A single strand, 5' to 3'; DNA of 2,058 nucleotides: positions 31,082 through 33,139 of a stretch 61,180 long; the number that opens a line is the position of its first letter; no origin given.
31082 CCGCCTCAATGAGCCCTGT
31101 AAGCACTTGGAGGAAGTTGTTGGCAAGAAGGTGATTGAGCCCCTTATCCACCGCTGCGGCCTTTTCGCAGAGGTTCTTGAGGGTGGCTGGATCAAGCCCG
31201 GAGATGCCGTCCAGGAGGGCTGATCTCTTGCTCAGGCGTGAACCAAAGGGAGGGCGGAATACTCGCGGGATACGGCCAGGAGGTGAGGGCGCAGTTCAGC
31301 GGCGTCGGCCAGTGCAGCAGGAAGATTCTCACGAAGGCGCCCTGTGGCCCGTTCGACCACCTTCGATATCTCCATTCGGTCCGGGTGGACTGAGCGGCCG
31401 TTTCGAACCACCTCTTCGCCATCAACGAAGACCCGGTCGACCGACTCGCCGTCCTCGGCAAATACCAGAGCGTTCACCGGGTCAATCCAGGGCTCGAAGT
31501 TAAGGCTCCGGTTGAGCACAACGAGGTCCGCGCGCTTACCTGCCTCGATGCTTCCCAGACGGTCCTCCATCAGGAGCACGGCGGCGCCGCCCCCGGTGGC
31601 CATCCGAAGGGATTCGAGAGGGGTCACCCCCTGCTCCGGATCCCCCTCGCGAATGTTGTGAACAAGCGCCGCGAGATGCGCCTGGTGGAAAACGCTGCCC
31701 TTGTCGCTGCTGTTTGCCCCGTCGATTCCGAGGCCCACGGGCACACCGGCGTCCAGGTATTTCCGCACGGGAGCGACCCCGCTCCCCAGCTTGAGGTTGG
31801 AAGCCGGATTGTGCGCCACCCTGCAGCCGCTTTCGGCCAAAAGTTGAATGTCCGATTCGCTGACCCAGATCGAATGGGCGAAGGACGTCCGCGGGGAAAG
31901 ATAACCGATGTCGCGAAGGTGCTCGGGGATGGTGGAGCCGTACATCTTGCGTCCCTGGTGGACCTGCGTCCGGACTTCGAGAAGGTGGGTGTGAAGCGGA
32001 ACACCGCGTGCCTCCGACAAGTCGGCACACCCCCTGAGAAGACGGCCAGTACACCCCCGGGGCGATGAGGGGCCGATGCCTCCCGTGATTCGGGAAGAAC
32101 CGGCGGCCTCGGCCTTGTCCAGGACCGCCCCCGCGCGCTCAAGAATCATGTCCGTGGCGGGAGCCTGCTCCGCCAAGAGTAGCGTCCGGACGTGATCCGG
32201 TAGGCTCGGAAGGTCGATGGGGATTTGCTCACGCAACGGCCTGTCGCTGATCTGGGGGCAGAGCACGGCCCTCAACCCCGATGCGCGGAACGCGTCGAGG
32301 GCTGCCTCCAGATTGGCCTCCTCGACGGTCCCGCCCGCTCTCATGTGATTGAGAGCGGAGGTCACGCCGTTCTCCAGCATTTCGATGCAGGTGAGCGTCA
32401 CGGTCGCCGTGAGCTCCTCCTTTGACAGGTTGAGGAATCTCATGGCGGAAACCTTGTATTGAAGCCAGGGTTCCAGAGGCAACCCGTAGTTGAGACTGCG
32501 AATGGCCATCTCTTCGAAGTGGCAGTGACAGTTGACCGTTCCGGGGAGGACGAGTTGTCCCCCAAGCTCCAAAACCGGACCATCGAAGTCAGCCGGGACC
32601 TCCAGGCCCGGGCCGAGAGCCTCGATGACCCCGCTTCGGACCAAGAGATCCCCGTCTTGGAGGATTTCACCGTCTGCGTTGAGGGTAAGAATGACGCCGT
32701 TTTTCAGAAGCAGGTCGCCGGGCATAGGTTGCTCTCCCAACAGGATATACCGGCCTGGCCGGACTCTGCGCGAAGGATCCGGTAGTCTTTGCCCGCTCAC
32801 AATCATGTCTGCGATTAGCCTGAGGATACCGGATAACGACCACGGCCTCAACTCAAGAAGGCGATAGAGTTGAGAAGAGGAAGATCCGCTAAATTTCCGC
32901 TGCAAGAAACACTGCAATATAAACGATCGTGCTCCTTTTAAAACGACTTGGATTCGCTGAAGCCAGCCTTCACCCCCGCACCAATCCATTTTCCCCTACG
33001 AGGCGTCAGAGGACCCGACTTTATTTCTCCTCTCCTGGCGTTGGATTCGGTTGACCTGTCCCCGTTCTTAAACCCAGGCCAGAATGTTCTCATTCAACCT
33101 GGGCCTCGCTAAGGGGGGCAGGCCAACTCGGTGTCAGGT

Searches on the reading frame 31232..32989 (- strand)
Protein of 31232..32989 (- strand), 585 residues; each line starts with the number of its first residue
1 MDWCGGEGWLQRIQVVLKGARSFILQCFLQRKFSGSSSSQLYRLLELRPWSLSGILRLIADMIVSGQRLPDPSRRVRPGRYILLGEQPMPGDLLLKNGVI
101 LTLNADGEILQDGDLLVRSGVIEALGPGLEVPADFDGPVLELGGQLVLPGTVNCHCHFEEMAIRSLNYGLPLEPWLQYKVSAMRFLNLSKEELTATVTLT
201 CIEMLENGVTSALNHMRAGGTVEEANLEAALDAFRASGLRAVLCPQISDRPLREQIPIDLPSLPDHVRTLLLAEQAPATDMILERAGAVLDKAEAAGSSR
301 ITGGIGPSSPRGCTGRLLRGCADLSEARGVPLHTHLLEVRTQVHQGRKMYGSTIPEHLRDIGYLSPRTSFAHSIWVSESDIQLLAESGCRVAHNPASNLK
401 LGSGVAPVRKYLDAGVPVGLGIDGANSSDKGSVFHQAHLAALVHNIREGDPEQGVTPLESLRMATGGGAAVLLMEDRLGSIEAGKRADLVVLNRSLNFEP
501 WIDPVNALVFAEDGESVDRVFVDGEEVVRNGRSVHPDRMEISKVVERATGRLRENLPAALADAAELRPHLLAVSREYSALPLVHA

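Call 34: search_protein_families(library=pfam, max_evalue=0.00001, proteins=[window:31232-32989:-])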
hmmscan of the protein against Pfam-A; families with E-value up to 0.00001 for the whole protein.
window:31232-32989:- (585 aa): 2 families
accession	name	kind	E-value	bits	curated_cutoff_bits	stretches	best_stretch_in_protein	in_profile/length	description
PF01979.26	Amidohydro_1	-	8.7e-57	193.3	25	1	146-527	1-345/345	Amidohydrolase family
PF07969.17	Amidohydro_3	-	1.4e-17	64.8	29.7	1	321-527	267-471/472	Amidohydrolase family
